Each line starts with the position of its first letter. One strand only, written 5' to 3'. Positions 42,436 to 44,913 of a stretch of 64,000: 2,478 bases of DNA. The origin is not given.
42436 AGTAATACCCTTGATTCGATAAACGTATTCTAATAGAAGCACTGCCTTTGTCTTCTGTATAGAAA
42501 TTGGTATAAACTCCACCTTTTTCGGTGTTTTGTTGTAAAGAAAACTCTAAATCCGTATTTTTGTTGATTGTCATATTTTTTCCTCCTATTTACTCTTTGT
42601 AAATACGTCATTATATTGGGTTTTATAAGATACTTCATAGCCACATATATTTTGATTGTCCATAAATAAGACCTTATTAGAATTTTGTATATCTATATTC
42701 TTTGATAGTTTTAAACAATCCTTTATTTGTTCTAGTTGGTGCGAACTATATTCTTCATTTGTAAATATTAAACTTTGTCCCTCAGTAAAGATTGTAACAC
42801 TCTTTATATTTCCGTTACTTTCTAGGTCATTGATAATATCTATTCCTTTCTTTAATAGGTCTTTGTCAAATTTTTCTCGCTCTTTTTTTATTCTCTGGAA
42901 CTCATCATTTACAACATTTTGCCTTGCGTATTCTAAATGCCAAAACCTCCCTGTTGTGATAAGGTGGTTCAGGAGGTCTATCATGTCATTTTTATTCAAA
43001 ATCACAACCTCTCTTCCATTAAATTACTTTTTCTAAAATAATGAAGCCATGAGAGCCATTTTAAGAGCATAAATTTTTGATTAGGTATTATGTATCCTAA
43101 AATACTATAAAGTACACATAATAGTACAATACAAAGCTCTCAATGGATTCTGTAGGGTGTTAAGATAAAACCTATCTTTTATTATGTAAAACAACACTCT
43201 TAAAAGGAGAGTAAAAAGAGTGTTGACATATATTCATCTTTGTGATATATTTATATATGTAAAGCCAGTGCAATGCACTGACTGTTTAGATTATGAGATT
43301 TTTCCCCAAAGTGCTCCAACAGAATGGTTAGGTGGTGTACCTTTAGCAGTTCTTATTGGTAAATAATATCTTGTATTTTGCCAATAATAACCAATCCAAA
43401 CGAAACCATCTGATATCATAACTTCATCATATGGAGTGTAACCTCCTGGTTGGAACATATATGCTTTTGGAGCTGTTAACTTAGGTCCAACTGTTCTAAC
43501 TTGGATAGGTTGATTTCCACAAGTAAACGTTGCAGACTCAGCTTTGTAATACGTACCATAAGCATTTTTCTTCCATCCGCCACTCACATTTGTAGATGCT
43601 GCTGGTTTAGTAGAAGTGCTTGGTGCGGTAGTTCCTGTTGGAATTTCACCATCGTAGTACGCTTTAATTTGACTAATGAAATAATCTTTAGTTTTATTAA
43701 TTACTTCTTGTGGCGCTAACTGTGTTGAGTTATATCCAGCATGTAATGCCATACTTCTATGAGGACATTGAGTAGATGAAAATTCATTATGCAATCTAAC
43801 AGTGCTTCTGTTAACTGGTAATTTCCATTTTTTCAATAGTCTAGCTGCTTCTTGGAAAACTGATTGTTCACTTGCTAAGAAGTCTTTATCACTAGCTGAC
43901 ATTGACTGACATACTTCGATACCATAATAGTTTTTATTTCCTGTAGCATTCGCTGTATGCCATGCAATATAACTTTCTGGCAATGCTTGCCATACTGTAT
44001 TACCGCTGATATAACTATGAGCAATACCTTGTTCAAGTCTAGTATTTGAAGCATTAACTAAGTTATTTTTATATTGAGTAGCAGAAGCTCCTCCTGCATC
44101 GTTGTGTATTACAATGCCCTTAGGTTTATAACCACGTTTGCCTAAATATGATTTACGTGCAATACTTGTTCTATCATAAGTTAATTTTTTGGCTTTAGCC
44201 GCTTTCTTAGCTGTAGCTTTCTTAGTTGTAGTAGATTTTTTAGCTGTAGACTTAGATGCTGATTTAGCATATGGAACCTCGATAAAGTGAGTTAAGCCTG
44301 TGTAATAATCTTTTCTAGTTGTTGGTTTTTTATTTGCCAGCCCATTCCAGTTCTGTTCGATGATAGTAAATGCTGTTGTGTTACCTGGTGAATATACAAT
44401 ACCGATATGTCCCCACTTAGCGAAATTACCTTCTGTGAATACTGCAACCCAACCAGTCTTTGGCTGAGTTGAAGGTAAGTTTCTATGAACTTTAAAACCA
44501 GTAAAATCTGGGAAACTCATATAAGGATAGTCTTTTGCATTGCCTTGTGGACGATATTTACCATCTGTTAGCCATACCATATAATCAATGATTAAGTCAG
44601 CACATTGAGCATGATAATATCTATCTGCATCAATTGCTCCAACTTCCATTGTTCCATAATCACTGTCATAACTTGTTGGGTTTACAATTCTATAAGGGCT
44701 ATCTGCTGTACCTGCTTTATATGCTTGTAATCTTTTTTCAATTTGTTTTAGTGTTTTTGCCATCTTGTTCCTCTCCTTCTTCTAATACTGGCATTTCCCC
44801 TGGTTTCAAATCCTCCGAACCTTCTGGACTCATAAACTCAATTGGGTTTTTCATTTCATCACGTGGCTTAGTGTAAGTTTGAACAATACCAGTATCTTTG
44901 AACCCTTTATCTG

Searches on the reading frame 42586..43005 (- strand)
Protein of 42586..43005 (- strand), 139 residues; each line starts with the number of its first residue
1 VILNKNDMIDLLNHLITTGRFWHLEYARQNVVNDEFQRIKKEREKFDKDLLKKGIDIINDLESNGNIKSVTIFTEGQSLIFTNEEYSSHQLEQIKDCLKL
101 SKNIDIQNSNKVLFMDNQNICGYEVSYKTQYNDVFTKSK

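Call 30: search_dna_similar(query=window:42586-43005:-, collection=phages, mode=protein, max_rows=40, max_evalue=0.001)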
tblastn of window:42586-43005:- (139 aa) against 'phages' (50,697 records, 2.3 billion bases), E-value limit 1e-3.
Records with a match: 267; places in all: 267; records where one place covers at least 80% of the query: 265.
Best place of each record, by identity: 80-90% 1; 60-80% 1; <60% 265.
By first word of the organism name: Staphylococcus 264; Mammaliicoccus 3.
By host as written in the record: Staphylococcus aureus 86; - 31; Staphylococcus sp. 20; Staphylococcus carnosus TM300 17; Staphylococcus xylosus M1997-2/10 9; Staphylococcus aureus ATCC 25923 8; Staphylococcus 6; Mammaliicoccus vitulinus C5817 5; and 55 more.
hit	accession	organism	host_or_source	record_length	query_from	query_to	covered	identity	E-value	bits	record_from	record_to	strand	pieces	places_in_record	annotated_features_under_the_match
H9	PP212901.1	Staphylococcus phage PT1-4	Staphylococcus gallinarum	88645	1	137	99%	82.5%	1e-72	240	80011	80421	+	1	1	hypothetical protein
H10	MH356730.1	Staphylococcus phage VB-SauS-SA2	Staphylococcus aureus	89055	1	137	99%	62.0%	2e-52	182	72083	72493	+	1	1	hypothetical protein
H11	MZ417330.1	Staphylococcus phage PG-2021_33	Mammaliicoccus vitulinus C5817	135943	3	137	97%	50.4%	4e-41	150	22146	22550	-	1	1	record has no annotation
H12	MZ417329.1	Staphylococcus phage PG-2021_31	Mammaliicoccus vitulinus C5817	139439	3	137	97%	50.4%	4e-41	150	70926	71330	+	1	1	record has no annotation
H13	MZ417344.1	Staphylococcus phage PG-2021_76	Mammaliicoccus vitulinus C5817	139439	3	137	97%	50.4%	4e-41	150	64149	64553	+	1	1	record has no annotation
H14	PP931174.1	Mammaliicoccus phage MSShimriz1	Mammaliicoccus sciuri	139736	3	137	97%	50.4%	4e-41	150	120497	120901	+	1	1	hypothetical protein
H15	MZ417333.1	Staphylococcus phage PG-2021_40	Mammaliicoccus vitulinus C6867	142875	3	139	99%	48.9%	4e-39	144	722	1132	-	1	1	record has no annotation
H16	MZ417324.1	Staphylococcus phage PG-2021_22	Mammaliicoccus sciuri C6854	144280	3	139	99%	48.9%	4e-39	144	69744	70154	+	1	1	record has no annotation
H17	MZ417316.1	Staphylococcus phage PG-2021_12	Mammaliicoccus vitulinus C6867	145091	3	139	99%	48.9%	4e-39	144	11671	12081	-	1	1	record has no annotation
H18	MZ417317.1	Staphylococcus phage PG-2021_14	Mammaliicoccus vitulinus C6867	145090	3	139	99%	48.9%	4e-39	144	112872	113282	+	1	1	record has no annotation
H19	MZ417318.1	Staphylococcus phage PG-2021_15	Staphylococcus xylosus M1997-2/10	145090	3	139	99%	48.9%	4e-39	144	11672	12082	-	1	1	record has no annotation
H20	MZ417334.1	Staphylococcus phage PG-2021_41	Mammaliicoccus sciuri C6854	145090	3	139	99%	48.9%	4e-39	144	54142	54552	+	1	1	record has no annotation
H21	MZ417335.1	Staphylococcus phage PG-2021_43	Mammaliicoccus sciuri C6854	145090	3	139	99%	48.9%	4e-39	144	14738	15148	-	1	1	record has no annotation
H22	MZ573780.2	Mammaliicoccus phage vB_MscM-PMS3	Mammaliicoccus sciuri KCTC 43031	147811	3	139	99%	48.2%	1e-38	143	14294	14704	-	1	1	hypothetical protein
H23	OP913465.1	Mammaliicoccus virus vB_MscM-PMS2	Mammaliicoccus sciuri KCTC 43031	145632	3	139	99%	47.4%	7e-38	141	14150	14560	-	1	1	hypothetical protein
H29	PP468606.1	Staphylococcus phage SpP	Staphylococcus saprophyticus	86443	3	137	97%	45.9%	3e-36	136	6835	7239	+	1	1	hypothetical protein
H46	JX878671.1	Staphylococcus phage JD007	Staphylococcus aureus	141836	2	135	96%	32.9%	9e-19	87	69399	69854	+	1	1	hypothetical protein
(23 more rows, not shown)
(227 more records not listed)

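Call 32: search_protein_families(library=pfam, proteins=[window:42589-43005:-], max_evalue=0.01)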
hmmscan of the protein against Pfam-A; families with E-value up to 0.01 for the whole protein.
window:42589-43005:- (139 aa): 0 families

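Call 33: search_protein_families(library=phrogs, proteins=[window:42589-43005:-], max_evalue=0.001)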
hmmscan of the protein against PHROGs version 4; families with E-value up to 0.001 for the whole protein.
window:42589-43005:- (139 aa): 1 family
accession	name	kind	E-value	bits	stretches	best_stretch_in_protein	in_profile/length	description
phrog_3319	-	unknown function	3e-34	119.2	1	4-138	2-152/157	-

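Call 43: get_annotated_region(hit=H29, flank=4000)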
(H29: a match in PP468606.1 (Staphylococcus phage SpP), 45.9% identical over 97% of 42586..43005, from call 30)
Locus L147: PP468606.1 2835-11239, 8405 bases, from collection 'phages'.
description: Staphylococcus phage SpP, complete genome.
organism: Staphylococcus phage SpP (NCBI taxid 3138563)
taxonomy: Viruses; Duplodnaviria; Heunggongvirae; Uroviricota; Caudoviricetes; Sextaecvirus
host: Staphylococcus saprophyticus; source: sewage; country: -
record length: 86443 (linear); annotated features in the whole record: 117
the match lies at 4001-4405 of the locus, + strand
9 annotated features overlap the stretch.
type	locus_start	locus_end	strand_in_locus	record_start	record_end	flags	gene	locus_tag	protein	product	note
CDS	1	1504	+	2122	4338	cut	-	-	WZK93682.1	DUF2479 domain-containing protein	-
CDS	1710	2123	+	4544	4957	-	-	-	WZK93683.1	holin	-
CDS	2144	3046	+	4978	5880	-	-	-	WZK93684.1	N-acetylmuramoyl-L-alanine amidase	-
CDS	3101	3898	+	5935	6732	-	-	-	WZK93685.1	endolysin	-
CDS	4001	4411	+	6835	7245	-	-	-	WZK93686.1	hypothetical protein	-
CDS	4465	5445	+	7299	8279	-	-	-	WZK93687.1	integrase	-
CDS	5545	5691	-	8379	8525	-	-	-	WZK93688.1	hypothetical protein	-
CDS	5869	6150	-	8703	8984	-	-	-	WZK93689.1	hypothetical protein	-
CDS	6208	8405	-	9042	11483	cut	-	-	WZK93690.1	hypothetical protein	-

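Call 44: find_homologous_proteins(query=window:42589-43005:-, max_evalue=1e-20)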
Query window:42589-43005:- (139 aa): 180 proteins with E <= 1e-20 among 185 candidates; the best 120 are listed.
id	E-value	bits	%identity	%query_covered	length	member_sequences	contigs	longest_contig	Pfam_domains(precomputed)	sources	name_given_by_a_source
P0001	3.2e-82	291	99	99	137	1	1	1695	-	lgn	-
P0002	4.7e-77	274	90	99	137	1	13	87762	-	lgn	-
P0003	8.3e-77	273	89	99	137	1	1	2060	-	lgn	-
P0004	1.7e-76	272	88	99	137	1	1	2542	-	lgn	-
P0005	2.0e-76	272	89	99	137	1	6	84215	-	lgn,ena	-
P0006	3.2e-76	271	88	99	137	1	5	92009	-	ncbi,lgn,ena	-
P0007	6.1e-76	271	87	99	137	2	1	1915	-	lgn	-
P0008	1.3e-75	269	88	99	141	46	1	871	-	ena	-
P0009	3.6e-75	268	88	99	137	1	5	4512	-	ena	-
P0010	3.8e-75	268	89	99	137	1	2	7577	-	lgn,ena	-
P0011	5.2e-75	268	88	99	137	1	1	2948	-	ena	-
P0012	5.5e-75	267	88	99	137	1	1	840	-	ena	-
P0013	7.9e-75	267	88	99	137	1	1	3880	-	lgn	-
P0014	1.6e-74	266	86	99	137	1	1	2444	-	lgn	-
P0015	1.8e-74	266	88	99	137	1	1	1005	-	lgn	-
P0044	7.3e-71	254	87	95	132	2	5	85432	-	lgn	-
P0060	5.7e-58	212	73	99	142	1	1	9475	-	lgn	-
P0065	1.4e-56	208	71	99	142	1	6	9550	-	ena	-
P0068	6.5e-55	203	68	99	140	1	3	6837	-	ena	-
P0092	1.2e-52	195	66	99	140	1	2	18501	-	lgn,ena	-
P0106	4.8e-52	193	66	99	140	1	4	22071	-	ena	-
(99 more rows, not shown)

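Call 45: find_encoding_contigs(protein=P0002, flank=2500, max_places=10)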
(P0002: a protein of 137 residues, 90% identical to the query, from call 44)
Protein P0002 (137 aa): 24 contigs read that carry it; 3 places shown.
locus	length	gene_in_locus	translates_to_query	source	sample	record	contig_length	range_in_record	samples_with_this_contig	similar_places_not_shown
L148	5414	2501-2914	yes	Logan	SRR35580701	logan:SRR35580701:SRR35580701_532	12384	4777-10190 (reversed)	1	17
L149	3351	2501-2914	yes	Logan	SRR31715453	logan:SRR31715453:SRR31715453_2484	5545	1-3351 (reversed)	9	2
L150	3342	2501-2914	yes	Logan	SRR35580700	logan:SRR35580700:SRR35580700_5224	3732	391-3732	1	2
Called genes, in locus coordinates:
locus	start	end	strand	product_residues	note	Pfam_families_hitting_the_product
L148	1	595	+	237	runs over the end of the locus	PF05257:CHAP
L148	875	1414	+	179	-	PF07463:NUMOD4, PF13392:HNH_3 (faint)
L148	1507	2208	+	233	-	PF01510:Amidase_2, PF08460:SH3_5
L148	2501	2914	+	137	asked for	-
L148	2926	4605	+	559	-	PF10651:BppU_N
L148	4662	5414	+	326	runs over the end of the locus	PF02899:Phage_int_SAM_1 (weak), PF00589:Phage_integrase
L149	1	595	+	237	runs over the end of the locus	PF05257:CHAP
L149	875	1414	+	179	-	PF07463:NUMOD4, PF13392:HNH_3 (faint)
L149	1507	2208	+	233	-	PF01510:Amidase_2, PF08460:SH3_5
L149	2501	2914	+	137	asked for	-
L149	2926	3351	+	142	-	?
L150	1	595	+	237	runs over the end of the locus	PF05257:CHAP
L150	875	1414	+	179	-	PF07463:NUMOD4, PF13392:HNH_3 (faint)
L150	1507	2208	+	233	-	PF01510:Amidase_2, PF08460:SH3_5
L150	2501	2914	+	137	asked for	-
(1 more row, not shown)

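Call 46: find_encoding_contigs(protein=P0060, flank=2500, max_places=10)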
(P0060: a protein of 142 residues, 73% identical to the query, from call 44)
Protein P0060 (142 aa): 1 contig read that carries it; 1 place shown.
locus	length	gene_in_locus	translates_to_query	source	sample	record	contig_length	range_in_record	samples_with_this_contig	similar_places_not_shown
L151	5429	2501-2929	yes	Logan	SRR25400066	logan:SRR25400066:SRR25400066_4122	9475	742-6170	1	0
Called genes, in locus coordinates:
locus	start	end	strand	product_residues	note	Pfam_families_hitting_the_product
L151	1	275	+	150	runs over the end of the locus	PF20667:Sec10_N (weak)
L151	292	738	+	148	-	PF04531:Phage_holin_1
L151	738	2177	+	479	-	PF05257:CHAP, PF01510:Amidase_2, PF08460:SH3_5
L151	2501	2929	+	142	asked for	-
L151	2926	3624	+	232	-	PF10651:BppU_N, PF01391:Collagen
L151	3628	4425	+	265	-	PF13385:Laminin_G_3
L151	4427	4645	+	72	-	-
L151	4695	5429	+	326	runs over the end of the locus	PF02899:Phage_int_SAM_1 (weak), PF00589:Phage_integrase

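Call 47: find_encoding_contigs(protein=P0092, flank=2500, max_places=10)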
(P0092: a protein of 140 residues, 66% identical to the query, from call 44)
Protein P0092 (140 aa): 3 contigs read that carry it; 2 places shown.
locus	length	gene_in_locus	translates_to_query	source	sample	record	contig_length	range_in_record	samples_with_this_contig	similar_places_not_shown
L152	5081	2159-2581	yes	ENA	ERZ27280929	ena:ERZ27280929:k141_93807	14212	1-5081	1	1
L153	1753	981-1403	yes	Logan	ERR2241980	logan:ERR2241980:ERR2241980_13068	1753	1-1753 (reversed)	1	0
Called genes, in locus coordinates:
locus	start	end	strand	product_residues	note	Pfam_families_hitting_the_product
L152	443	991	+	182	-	PF13392:HNH_3, PF22083:I-HmuI_NUMOD-like (weak)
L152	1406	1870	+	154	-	PF08460:SH3_5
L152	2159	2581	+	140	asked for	-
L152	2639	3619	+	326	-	PF02899:Phage_int_SAM_1, PF00589:Phage_integrase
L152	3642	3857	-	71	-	-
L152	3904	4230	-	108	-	-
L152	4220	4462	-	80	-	-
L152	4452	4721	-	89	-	-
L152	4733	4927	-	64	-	-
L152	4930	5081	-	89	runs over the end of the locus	-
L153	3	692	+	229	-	?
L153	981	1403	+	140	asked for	-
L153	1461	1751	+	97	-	?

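Call 49: find_encoding_contigs(protein=P0065, flank=1500, max_places=10)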
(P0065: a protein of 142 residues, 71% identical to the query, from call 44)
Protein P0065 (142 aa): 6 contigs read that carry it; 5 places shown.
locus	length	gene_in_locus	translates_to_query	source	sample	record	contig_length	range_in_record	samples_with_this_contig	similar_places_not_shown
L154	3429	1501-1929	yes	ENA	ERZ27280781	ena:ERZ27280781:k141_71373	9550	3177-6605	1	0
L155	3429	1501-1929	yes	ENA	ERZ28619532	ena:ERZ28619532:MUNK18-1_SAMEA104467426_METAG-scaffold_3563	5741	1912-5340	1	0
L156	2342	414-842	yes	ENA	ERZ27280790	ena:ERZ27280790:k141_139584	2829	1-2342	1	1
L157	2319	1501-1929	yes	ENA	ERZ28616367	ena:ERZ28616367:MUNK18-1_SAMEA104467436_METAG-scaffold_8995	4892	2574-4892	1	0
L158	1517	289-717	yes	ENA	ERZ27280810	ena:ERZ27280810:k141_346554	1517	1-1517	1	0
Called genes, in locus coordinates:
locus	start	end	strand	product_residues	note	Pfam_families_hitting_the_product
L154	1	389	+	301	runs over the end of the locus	PF01510:Amidase_2, PF25606:SH3b_P2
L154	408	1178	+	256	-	PF05257:CHAP, PF25606:SH3b_P2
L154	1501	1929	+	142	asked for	-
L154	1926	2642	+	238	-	-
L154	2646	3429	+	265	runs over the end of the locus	PF13385:Laminin_G_3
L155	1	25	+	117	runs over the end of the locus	-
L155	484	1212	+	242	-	PF01510:Amidase_2, PF08460:SH3_5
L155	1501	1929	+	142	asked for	-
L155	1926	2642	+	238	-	-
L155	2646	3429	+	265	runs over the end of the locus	PF13385:Laminin_G_3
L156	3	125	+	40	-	?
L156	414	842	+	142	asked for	-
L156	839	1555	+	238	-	-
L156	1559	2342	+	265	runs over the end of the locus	PF13385:Laminin_G_3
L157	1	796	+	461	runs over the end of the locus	-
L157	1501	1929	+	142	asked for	-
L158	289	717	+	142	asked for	-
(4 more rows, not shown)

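Call 50: find_encoding_contigs(protein=P0068, flank=1500, max_places=10)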
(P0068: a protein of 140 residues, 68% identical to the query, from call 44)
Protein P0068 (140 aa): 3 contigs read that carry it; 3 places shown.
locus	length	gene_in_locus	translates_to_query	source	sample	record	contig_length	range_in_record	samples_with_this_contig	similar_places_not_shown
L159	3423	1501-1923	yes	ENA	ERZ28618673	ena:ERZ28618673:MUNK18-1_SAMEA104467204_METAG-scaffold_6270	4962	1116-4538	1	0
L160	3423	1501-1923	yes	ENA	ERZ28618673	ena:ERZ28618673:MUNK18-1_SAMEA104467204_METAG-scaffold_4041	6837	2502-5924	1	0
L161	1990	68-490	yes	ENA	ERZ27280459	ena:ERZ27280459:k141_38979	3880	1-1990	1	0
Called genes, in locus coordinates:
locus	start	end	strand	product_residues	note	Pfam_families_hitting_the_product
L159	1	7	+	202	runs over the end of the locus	PF05257:CHAP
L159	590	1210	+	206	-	PF08460:SH3_5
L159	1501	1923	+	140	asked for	-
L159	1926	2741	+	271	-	PF10651:BppU_N, PF01391:Collagen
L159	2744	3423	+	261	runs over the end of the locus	PF13385:Laminin_G_3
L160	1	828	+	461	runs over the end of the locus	-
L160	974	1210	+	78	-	PF27330:IsaA-like_N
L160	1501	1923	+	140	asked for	-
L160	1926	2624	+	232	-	PF10651:BppU_N, PF01391:Collagen (weak)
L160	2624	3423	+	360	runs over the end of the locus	PF00082:Peptidase_S8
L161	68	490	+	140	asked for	-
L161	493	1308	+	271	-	PF10651:BppU_N, PF01391:Collagen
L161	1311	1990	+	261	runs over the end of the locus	PF13385:Laminin_G_3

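Call 51: find_encoding_contigs(protein=P0106, flank=1500, max_places=10)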
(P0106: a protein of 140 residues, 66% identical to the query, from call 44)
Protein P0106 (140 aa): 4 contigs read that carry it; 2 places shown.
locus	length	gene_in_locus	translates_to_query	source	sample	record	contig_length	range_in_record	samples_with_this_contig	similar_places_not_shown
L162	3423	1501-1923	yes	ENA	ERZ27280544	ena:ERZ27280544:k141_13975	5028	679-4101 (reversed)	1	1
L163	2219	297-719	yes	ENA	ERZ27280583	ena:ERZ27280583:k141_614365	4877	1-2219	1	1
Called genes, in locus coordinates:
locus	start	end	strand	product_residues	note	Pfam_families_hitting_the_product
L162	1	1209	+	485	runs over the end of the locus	PF05257:CHAP, PF01510:Amidase_2, PF08460:SH3_5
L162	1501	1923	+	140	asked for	-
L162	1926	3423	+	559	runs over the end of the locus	PF10651:BppU_N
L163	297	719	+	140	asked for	-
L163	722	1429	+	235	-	PF10651:BppU_N, PF01391:Collagen, PF24243:Phage_tail_C (weak)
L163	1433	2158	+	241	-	PF13385:Laminin_G_3 (weak)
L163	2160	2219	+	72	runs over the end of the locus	-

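Call 52: find_encoding_contigs(protein=P0044, flank=1500, max_places=10)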
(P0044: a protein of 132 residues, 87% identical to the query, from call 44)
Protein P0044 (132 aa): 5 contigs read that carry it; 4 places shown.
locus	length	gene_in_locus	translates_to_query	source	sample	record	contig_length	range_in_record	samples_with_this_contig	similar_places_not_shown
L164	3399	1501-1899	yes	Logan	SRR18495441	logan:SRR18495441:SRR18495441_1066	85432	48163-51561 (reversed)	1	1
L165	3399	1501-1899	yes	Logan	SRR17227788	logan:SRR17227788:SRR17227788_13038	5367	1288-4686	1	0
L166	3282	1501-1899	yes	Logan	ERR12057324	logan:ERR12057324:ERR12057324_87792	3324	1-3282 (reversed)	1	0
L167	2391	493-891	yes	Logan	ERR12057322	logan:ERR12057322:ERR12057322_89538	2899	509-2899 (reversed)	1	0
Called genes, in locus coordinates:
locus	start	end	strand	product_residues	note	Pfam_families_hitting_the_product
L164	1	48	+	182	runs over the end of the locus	PF07463:NUMOD4, PF13392:HNH_3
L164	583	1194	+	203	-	PF08460:SH3_5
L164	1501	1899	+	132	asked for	-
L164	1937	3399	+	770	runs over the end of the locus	PF10651:BppU_N, PF01391:Collagen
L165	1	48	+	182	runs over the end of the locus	PF07463:NUMOD4, PF13392:HNH_3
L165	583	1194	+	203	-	PF08460:SH3_5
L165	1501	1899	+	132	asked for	-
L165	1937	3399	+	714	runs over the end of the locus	?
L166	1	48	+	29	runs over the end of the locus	?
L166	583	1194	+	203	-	PF08460:SH3_5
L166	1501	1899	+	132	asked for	-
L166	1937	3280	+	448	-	?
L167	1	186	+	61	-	?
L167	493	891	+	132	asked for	-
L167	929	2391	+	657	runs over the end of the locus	?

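Call 74: get_annotated_region(hit=H14, flank=2500)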
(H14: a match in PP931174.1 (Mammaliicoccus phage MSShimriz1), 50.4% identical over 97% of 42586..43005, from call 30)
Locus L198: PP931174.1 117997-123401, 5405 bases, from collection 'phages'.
description: Mammaliicoccus phage MSShimriz1, complete genome.
organism: Mammaliicoccus phage MSShimriz1 (NCBI taxid 3230127)
taxonomy: Viruses
host: Mammaliicoccus sciuri; source: sewage; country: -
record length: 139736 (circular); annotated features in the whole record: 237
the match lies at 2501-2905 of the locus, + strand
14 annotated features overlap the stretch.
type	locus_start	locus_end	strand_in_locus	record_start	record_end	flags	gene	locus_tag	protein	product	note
CDS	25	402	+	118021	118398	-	-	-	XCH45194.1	hypothetical protein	-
CDS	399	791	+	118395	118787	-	-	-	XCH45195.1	hypothetical protein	-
CDS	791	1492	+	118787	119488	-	-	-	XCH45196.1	NinI-like serine-threonine phosphatase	-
CDS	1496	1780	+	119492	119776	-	-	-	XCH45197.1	hypothetical protein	-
CDS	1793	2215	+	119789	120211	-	-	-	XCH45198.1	hypothetical protein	-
CDS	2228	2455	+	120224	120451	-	-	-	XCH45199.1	hypothetical protein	-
CDS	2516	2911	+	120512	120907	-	-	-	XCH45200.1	hypothetical protein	-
CDS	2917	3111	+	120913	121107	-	-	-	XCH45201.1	transglycosylase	-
CDS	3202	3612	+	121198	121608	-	-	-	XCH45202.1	hypothetical protein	-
CDS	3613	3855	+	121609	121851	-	-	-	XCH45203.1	hypothetical protein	-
CDS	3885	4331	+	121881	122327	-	-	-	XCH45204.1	hypothetical protein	-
CDS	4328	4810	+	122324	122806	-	-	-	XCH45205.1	hypothetical protein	-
CDS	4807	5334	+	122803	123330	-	-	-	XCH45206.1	hypothetical protein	-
CDS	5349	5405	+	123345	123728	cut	-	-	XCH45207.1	site-specific recombination directionality factor RDF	-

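Call 75: get_annotated_region(hit=H46, flank=2500)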
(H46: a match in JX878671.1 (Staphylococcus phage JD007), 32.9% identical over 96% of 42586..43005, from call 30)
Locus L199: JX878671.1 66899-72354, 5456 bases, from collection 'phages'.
description: Staphylococcus phage JD007, complete genome.
organism: Staphylococcus phage JD007 (NCBI taxid 1239383)
taxonomy: Viruses; Duplodnaviria; Heunggongvirae; Uroviricota; Caudoviricetes; Herelleviridae; Twortvirinae; Kayvirus; Kayvirus JD7
host: Staphylococcus aureus; source: Ruijin Hospital; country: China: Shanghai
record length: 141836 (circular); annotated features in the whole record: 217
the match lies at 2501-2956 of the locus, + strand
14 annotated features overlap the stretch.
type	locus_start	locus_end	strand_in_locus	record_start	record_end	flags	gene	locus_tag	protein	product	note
CDS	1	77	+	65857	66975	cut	-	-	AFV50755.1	AAA family ATPase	-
CDS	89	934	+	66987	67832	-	-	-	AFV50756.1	hypothetical protein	-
CDS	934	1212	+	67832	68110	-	-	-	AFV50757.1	membrane protein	-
CDS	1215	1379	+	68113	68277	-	-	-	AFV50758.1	membrane protein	-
CDS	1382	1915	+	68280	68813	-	-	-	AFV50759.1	hypothetical protein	-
CDS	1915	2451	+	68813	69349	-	-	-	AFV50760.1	hypothetical protein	-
CDS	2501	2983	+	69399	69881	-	-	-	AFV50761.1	hypothetical protein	-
CDS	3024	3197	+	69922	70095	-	-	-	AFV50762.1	hypothetical protein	-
CDS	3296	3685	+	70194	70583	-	-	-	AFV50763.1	hypothetical protein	-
CDS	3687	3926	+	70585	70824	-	-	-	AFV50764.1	hypothetical protein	-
CDS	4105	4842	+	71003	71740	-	-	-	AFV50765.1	hypothetical protein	-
CDS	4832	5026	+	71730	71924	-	-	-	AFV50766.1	hypothetical protein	-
CDS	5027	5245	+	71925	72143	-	-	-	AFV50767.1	hypothetical protein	-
CDS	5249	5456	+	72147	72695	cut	-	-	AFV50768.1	hypothetical protein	-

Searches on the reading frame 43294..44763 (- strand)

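Call 32: search_protein_families(library=pfam, proteins=[window:43294-44763:-], max_evalue=0.01)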
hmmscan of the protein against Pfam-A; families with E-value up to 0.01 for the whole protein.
window:43294-44763:- (490 aa): 3 families
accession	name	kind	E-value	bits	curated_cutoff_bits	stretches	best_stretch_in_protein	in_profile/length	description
PF08460.16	SH3_5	-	1.6e-21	76.6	22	1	405-470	1-68/68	Bacterial SH3 domain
PF01510.30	Amidase_2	-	4e-16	60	26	1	212-335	3-130/131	N-acetylmuramoyl-L-alanine amidase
PF05257.22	CHAP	-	9.2e-10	39.3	26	1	47-138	4-81/81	CHAP domain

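Call 33: search_protein_families(library=phrogs, proteins=[window:43294-44763:-], max_evalue=0.001)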
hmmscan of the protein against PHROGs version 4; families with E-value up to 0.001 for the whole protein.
window:43294-44763:- (490 aa): 22 families
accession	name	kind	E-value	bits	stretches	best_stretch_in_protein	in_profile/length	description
phrog_635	-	lysis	2.3e-181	604.8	1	24-490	2-463/463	endolysin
phrog_833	-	lysis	4.7e-76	257.3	1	207-489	23-293/294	endolysin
phrog_670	-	lysis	8.2e-52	177.9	1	202-410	100-292/596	endolysin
phrog_33549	-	unknown function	4e-46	157.4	1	208-323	16-137/137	-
phrog_33273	-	unknown function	3.8e-31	107.9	1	408-490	2-85/85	-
phrog_759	-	other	1.5e-27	97.6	1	42-357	26-343/625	tail associated cell-wall hydrolase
phrog_489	-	lysis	3.2e-24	86.6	1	31-192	7-165/459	endolysin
phrog_7887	-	lysis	1.6e-20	74.8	1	44-193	19-163/238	endolysin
phrog_3088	-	lysis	4.3e-20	73.5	1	208-340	16-146/248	amidase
phrog_8781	-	lysis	1e-18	68.9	1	43-188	20-168/178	endolysin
phrog_2338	-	lysis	4.7e-18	66.7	1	199-406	10-210/346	endolysin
phrog_1309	-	lysis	5.7e-18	66.5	2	44-197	186-339/410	endolysin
phrog_1794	-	lysis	1e-16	62.3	1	192-434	31-284/336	amidase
phrog_15001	-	lysis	7.1e-15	56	1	209-412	38-236/367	endolysin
phrog_3393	-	lysis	5.8e-13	50.3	1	214-395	23-203/342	endolysin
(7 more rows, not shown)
